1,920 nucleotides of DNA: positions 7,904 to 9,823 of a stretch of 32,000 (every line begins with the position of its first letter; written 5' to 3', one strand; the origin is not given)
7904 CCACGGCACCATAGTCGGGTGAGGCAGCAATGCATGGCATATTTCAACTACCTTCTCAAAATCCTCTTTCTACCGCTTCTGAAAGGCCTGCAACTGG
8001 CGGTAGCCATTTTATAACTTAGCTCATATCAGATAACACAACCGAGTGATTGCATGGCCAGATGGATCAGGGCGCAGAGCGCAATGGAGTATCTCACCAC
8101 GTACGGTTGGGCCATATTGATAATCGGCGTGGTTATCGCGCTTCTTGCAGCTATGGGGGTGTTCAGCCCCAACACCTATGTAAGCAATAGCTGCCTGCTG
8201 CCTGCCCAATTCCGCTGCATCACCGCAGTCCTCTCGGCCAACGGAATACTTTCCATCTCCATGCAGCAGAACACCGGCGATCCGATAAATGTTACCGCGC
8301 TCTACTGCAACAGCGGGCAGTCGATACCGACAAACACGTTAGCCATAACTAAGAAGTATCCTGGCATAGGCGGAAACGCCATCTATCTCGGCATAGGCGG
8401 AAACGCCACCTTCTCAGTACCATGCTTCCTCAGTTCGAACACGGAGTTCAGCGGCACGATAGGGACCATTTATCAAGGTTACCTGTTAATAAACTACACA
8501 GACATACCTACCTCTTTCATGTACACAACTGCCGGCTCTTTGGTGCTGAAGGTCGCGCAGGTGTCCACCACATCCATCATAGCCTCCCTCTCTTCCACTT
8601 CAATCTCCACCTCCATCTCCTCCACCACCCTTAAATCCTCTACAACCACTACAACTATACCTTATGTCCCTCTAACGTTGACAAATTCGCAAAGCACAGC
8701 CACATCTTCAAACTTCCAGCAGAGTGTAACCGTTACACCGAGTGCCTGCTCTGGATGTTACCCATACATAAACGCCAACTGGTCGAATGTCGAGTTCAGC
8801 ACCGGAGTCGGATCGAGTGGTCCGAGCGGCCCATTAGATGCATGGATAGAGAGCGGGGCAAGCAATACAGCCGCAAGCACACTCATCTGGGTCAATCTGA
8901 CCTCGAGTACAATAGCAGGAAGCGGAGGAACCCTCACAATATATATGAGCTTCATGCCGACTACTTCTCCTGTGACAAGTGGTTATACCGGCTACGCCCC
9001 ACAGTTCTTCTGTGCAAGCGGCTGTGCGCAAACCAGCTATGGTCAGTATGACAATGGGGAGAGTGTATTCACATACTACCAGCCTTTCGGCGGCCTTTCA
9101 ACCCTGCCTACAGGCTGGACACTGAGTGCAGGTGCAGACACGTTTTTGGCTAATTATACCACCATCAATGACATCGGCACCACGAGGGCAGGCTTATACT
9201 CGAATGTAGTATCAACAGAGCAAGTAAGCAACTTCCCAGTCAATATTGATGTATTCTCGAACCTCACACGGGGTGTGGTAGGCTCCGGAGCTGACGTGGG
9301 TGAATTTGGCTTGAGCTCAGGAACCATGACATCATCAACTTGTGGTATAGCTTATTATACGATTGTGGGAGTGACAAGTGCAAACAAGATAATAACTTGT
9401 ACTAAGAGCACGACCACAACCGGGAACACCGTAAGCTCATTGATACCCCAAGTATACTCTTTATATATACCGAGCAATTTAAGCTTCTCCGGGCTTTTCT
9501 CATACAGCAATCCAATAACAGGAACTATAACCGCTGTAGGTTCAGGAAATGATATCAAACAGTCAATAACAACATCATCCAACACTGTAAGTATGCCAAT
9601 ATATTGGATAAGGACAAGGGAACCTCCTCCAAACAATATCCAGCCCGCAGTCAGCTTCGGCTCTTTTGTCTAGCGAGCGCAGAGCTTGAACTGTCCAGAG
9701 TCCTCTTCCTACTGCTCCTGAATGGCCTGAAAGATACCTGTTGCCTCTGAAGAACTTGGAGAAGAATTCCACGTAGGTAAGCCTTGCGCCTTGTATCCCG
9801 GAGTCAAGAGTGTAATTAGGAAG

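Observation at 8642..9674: Mosaic paralogues: a diverged ~500-bp segment bracketed by perfectly identical blocks (cassette-like architecture)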

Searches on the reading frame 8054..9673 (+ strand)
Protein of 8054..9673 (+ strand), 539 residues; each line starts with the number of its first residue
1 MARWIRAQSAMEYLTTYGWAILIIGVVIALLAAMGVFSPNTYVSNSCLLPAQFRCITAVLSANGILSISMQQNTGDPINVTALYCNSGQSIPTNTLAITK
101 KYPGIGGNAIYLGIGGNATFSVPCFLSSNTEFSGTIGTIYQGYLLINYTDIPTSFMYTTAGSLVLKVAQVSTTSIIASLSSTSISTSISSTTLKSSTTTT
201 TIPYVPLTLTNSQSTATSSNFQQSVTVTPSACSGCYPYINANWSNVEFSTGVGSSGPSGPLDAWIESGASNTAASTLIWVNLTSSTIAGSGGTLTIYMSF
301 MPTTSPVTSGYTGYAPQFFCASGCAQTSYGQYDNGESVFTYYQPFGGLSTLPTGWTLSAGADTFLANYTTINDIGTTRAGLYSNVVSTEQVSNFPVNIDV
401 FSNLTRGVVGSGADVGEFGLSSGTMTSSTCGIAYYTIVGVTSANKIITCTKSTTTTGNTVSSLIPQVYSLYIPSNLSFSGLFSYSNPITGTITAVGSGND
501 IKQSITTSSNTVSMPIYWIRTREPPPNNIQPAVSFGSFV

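Call 8: search_protein_families(library=pfam, proteins=[window:8054-9673:+], max_evalue=0.01)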
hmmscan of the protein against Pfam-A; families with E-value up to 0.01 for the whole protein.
window:8054-9673:+ (539 aa): 0 families

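Call 9: find_homologous_proteins(query=window:8054-9673:+)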
Query window:8054-9673:+ (539 aa): 69 proteins with E <= 0.001 among 8000 candidates.
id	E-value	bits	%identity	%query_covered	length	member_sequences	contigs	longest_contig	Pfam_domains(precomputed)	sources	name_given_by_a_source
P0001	0.0e+0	1150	100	100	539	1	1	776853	-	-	-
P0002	3.4e-127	443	68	61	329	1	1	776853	-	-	-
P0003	1.7e-72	263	39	63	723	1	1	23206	PF18998.7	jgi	jgi:hypothetical protein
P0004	3.7e-71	258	39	100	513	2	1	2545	-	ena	-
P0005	2.8e-67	246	35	98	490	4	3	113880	PF10102.15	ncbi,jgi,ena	jgi:hypothetical protein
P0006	3.5e-66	242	45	66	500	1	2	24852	-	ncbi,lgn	-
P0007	6.9e-64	234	32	55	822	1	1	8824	PF10102.15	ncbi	ncbi:MAG: hypothetical protein QXD23_02100 [Candidatus Micrarchaeaceae archaeon]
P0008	2.9e-62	229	35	98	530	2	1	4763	PF10102.15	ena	-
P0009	2.9e-62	229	34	55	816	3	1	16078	PF10102.15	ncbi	-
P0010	7.4e-60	221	34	99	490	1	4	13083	-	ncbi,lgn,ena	-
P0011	3.1e-59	219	28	97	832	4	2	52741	PF10102.15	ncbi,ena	-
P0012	5.3e-59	218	42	62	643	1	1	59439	PF10102.15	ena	-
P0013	1.2e-57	214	42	65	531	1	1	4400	-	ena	-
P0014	2.0e-57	213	37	53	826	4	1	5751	PF10102.15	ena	-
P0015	6.5e-57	211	33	99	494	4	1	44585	-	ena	-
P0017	3.8e-55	206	36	99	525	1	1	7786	-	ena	-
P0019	6.8e-55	205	33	99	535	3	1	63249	-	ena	-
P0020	5.1e-53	199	35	99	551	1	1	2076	PF10102.15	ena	-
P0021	9.5e-53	198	36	53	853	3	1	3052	PF10102.15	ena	-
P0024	1.8e-49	187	29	99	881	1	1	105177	PF10102.15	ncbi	-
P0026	4.2e-48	182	36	64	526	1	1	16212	PF10102.15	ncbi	-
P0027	1.4e-46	177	38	65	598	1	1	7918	PF02369.23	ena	-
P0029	1.7e-45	174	32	99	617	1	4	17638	PF02369.23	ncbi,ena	-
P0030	2.1e-45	173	32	99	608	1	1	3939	PF02369.23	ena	-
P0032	5.2e-45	172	31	99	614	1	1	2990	PF02369.23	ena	-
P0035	5.8e-43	165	36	70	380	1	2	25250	-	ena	-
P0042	7.8e-34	135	42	49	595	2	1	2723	PF02369.23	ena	-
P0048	2.3e-26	111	32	65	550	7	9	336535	PF10102.15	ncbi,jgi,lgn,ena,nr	ncbi:MAG: hypothetical protein BK997_04995 [Candidatus Micrarchaeum sp. ARMAN-1]|jgi:hypothetical pr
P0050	1.1e-23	102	34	62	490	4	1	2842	PF10102.15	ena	-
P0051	1.1e-22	99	28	99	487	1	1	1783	PF10102.15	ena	-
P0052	2.1e-22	98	28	99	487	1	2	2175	PF10102.15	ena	-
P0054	3.2e-22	97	28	99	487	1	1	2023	PF10102.15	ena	-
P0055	7.9e-22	96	28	99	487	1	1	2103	PF10102.15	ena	-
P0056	1.0e-20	92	40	31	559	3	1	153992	PF18962.8,PF10102.15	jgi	-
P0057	1.1e-20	92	41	14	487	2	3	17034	PF10102.15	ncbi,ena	-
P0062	4.2e-13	67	45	27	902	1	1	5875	PF10102.15,PF05345.19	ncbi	-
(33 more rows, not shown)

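Call 14: find_encoding_contigs(protein=window:8054-9673:+, flank=10000, max_places=6)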
Protein window:8054-9673:+ (539 aa): no gene with exactly this product is on record in the collection.

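Call 17: find_encoding_contigs(protein=P0019, flank=10000, max_places=4)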
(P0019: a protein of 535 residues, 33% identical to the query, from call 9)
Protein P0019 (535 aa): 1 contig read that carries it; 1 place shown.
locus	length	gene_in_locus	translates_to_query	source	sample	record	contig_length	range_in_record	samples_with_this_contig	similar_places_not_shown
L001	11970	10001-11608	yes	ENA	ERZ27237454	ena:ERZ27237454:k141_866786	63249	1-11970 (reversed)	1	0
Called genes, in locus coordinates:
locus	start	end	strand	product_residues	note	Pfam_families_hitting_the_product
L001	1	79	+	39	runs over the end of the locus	-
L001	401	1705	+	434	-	PF02881:SRP54_N, PF00448:SRP54, PF01656:CbiA (weak), PF02978:SRP_SPB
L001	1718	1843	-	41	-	-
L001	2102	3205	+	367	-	PF01926:MMR_HSR1, PF02421:FeoB_N, PF16897:MMR_HSR1_Xtn, PF02824:TGS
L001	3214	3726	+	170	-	-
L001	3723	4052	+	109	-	PF01900:RNase_P_Rpp14 (weak)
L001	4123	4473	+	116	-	PF21473:OB_Ssb-like, PF01336:tRNA_anti-codon (weak)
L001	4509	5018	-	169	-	PF00383:dCMP_cyt_deam_1, PF14437:MafB19-deam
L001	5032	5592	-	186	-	PF03167:UDG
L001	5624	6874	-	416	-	PF00753:Lactamase_B (weak), PF23023:Anti-Pycsar_Apyc1 (weak), PF10996:Beta-Casp, PF07521:RMMBL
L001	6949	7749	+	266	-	-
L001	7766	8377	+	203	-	PF13549:ATP-grasp_5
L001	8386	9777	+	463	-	PF02629:CoA_binding, PF13380:CoA_binding_2, PF13607:Succ_CoA_lig, PF19045:Ligase_CoA_2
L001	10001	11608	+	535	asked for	-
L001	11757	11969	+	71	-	?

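Call 18: find_encoding_contigs(protein=P0017, flank=10000, max_places=4)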
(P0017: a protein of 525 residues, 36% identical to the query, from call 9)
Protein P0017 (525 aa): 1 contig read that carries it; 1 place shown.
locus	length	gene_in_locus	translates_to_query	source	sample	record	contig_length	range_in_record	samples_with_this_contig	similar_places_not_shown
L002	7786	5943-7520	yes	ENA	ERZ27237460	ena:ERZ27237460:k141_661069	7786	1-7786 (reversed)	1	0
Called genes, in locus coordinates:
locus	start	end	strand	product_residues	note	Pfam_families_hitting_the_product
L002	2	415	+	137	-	?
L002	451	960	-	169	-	PF00383:dCMP_cyt_deam_1, PF14437:MafB19-deam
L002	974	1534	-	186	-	PF03167:UDG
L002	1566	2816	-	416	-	PF00753:Lactamase_B (weak), PF23023:Anti-Pycsar_Apyc1 (weak), PF10996:Beta-Casp, PF07521:RMMBL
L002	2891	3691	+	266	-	-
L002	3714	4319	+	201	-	PF13549:ATP-grasp_5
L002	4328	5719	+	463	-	PF02629:CoA_binding, PF13380:CoA_binding_2, PF13607:Succ_CoA_lig, PF19045:Ligase_CoA_2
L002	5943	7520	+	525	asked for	-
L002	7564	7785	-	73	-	?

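Call 22: find_related_loci(query=A2, collection=genome_contigs, flank=4000)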
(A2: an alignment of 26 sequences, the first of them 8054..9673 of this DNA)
Query A2 (539 aa) in genome_contigs; peptide patterns used: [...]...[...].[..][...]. (x = any residue, [..] = any of these).
599 stretches matched a pattern (row limit reached: there are more); 541 encode a relative of the query (tblastn E <= 1e-3); the best 80 are kept; 80 distinct loci.
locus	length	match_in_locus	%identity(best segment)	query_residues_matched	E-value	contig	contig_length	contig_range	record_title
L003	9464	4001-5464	33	5-534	7e-67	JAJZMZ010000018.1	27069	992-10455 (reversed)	MAG: Candidatus Micrarchaeota archaeon isolate MAS3.bin57 NODE_3439_length_27069_cov_1.889689, whole genome shotgun sequ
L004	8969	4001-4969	44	1-361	2e-65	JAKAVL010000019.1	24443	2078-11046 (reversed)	MAG: Candidatus Micrarchaeota archaeon isolate YP3.bin95 NODE_2466_length_24443_cov_2.28126, whole genome shotgun sequen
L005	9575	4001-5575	34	5-538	4e-63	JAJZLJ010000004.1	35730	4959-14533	MAG: Candidatus Micrarchaeota archaeon isolate MAS3.bin106 NODE_2170_length_35730_cov_3.835239, whole genome shotgun seq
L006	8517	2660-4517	36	6-539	1e-60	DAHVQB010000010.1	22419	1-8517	MAG TPA_asm: Candidatus Micrarchaeota archaeon isolate clean615 k141_425453, whole genome shotgun sequence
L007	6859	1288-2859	36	6-537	7e-59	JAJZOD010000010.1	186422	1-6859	MAG: Candidatus Micrarchaeota archaeon isolate MAS4.bin50 NODE_7_length_186422_cov_16.329010, whole genome shotgun seque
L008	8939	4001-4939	42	5-355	8e-59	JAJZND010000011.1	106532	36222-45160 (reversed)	MAG: Candidatus Micrarchaeota archaeon isolate MAS3.bin71 NODE_231_length_106532_cov_1.951280, whole genome shotgun sequ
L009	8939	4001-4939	41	5-355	3e-58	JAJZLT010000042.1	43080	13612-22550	MAG: Candidatus Micrarchaeota archaeon isolate MAS3.bin136 NODE_1559_length_43080_cov_2.760133, whole genome shotgun seq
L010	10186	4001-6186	36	3-536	3e-58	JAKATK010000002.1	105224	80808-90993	MAG: Candidatus Micrarchaeota archaeon isolate YP2.bin58 NODE_215_length_105224_cov_11.532375, whole genome shotgun sequ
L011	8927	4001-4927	41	5-339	2e-51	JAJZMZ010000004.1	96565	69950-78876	MAG: Candidatus Micrarchaeota archaeon isolate MAS3.bin57 NODE_292_length_96565_cov_2.073965, whole genome shotgun seque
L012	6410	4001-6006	32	6-538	2e-46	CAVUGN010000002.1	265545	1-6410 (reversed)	MAG: uncultured Candidatus Micrarchaeota archaeon isolate MFD02138.bin.1.89 genome assembly, contig: contig_12537, whole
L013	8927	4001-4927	34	3-347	7e-43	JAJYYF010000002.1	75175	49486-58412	MAG: Candidatus Micrarchaeota archaeon isolate FK3.bin92 NODE_565_length_75175_cov_2.041254, whole genome shotgun sequen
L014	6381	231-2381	48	1-405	3e-42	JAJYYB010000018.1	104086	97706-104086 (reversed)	MAG: Candidatus Micrarchaeota archaeon isolate FK3.bin83 NODE_283_length_104086_cov_2.318808, whole genome shotgun seque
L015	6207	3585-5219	30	1-535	2e-42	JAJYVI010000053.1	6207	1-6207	MAG: Candidatus Micrarchaeota archaeon isolate FK1.bin87 NODE_14815_length_6207_cov_1.478454, whole genome shotgun seque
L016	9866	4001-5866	32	6-538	2e-42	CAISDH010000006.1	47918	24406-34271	uncultured Candidatus Micrarchaeota archaeon isolate A14_bin-2569 genome assembly, contig: bin-2569:06/57, whole genome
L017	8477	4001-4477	47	3-168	2e-40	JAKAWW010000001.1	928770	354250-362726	MAG: Candidatus Micrarchaeota archaeon isolate YP4.bin88 NODE_4_length_928770_cov_34.890113, whole genome shotgun sequen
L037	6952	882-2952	36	6-535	2e-34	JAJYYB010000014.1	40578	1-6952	MAG: Candidatus Micrarchaeota archaeon isolate FK3.bin83 NODE_1794_length_40578_cov_2.674322, whole genome shotgun seque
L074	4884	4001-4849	30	3-280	4e-21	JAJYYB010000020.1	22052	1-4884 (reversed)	MAG: Candidatus Micrarchaeota archaeon isolate FK3.bin83 NODE_4621_length_22052_cov_2.582303, whole genome shotgun seque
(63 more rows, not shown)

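Call 28: predict_structure(alignment_id=A2)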
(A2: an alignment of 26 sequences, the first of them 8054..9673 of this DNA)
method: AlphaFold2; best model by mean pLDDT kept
length: 539 residues; sequences in the alignment: 26
mean_pLDDT: 72.3   pTM: 0.57
mean pLDDT of the five models: 72.3, 71.1, 68.8, 66.7, 65.4
residues with pLDDT >= 90: 98; 70-90: 217; 50-70: 164; < 50: 60
segments of 3 or more residues with pLDDT < 50: 172-199, 374-379, 427-430, 439-443, 450-453
pLDDT, mean of each block of 10 residues (from residue 1): 54 71 83 62 78 92 91 88 87 68 64 85 87 89 93 87 87 41 34 32 89 87 89 77 79 65 85 84 87 91 60 69 61 85 77 74 55 50 72 80 63 64 53 54 51 48 71 72 63 60 68 77 79 91
secondary structure, 60 per line:
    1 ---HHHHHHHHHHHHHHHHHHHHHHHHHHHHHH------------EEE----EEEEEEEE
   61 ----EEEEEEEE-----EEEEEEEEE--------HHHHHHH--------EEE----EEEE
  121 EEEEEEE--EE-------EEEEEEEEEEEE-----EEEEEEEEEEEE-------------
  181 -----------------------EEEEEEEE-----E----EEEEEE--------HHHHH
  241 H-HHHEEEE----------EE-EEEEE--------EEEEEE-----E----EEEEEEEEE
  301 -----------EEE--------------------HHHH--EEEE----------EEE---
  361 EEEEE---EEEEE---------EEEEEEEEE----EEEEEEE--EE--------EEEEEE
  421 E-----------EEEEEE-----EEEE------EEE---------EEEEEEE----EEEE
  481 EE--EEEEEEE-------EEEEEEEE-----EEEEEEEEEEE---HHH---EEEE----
elements in order: H4-33 E46-48 E53-60 E65-72 E78-86 H95-101 E110-112 E117-127 E139-150 E156-167 E204-211 E222-227 H236-241 E246-249 E263-267 E276-281 E292-300 E312-314 H335-338 E341-344 E355-357 E361-365 E369-373 E383-391 E396-402 E415-421 E433-438 E444-447 E454-456 E466-472 E477-482 E485-491 E499-506 E512-522 E532-535

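Call 30: search_solved_structures(query=A2, max_evalue=1)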
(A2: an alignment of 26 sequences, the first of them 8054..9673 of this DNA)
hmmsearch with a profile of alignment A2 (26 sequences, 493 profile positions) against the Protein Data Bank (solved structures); distinct sequences matched with E-value up to 1: 0.

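Call 31: fold_search(model_id=the predicted structure, library=pdb)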
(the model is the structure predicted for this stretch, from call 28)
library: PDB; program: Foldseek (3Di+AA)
matches with E <= 10: 1027; with E <= 0.001: 58
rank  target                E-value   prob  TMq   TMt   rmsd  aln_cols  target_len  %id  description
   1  2a6v_B                1.2e-05  1.00  0.25  0.55   4.7       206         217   10  Crystal structure of Emp46p carbohydrate recognition domain (CRD), potassium-bound form (released 2006-01-31)
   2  6t2s_AAA              1.3e-05  1.00  0.26  0.52   5.3       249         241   11  Prominent members of the human gut microbiota express endo-acting O-glycanases to initiate mucin breakdown (released 2020-07-08)
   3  2a6w_B                1.9e-05  1.00  0.21  0.47   8.9       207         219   12  Crystal structure of Emp46p carbohydrate recognition domain (CRD), metal-free form (released 2006-01-31)
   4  2a6x_B                3.7e-05  1.00  0.22  0.47   8.0       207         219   11  Crystal structure of Emp46p carbohydrate recognition domain (CRD), Y131F mutant (released 2006-01-31)
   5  2a71_A                4.5e-05  1.00  0.26  0.58   5.2       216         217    8  Crystal structure of Emp47p carbohydrate recognition domain (CRD), orthorhombic crystal form (released 2006-01-31)
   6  4ygb_A                5.5e-05  1.00  0.24  0.59   4.5       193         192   10  Crystal structure of ERGIC-53/MCFD2, monoclinic calcium-free form (released 2016-04-06)
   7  6t2o_BBB              6.4e-05  1.00  0.26  0.54   5.3       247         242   10  Prominent members of the human gut microbiota express endo-acting O-glycanases to initiate mucin breakdown (released 2020-07-08)
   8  2a6w_A                8.3e-05  1.00  0.25  0.55   5.1       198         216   12  Crystal structure of Emp46p carbohydrate recognition domain (CRD), metal-free form (released 2006-01-31)
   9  6t2p_BBB              9.2e-05  1.00  0.26  0.52   5.1       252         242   10  Prominent members of the human gut microbiota express endo-acting O-glycanases to initiate mucin breakdown (released 2020-07-08)
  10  2duo_A                9.7e-05  1.00  0.26  0.51   5.4       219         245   10  Crystal structure of VIP36 exoplasmic/lumenal domain, Ca2+-bound form (released 2007-07-24)
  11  2duq_B                1.1e-04  1.00  0.25  0.50   5.5       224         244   10  Crystal structure of VIP36 exoplasmic/lumenal domain, Ca2+/Man-bound form (released 2007-07-24)
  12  3wht_A                1.2e-04  1.00  0.26  0.58   5.7       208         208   10  Crystal structure of ERGIC-53/MCFD2, Calcium-free form (released 2014-01-15)
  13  2a6z                  1.3e-04  1.00  0.27  0.59   4.9       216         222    9  Crystal structure of Emp47p carbohydrate recognition domain (CRD), monoclinic crystal form 1 (released 2006-01-31)
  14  2a6x_A                1.3e-04  1.00  0.24  0.51   5.5       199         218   11  Crystal structure of Emp46p carbohydrate recognition domain (CRD), Y131F mutant (released 2006-01-31)
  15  3uk9_D                1.3e-04  1.00  0.25  0.48   6.3       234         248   11  Galactose-specific lectin from Dolichos lablab (released 2012-11-14)
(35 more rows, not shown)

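Call 45: search_protein_families(library=pfam, alignment_id=A2, max_evalue=0.01)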
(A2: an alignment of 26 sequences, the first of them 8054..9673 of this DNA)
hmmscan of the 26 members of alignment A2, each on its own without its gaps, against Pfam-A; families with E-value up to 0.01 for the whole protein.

A. member 1, window:8054-9673:+ (539 aa): 0 families

B. families by the number of members that match (of 26 scanned): 2 families
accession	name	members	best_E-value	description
PF10102.14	DUF2341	12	3.4e-09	Domain of unknown function (DUF2341)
PF21633.3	MOV-10_Ig-like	1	0.0035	Helicase MOV-10, Ig-like domain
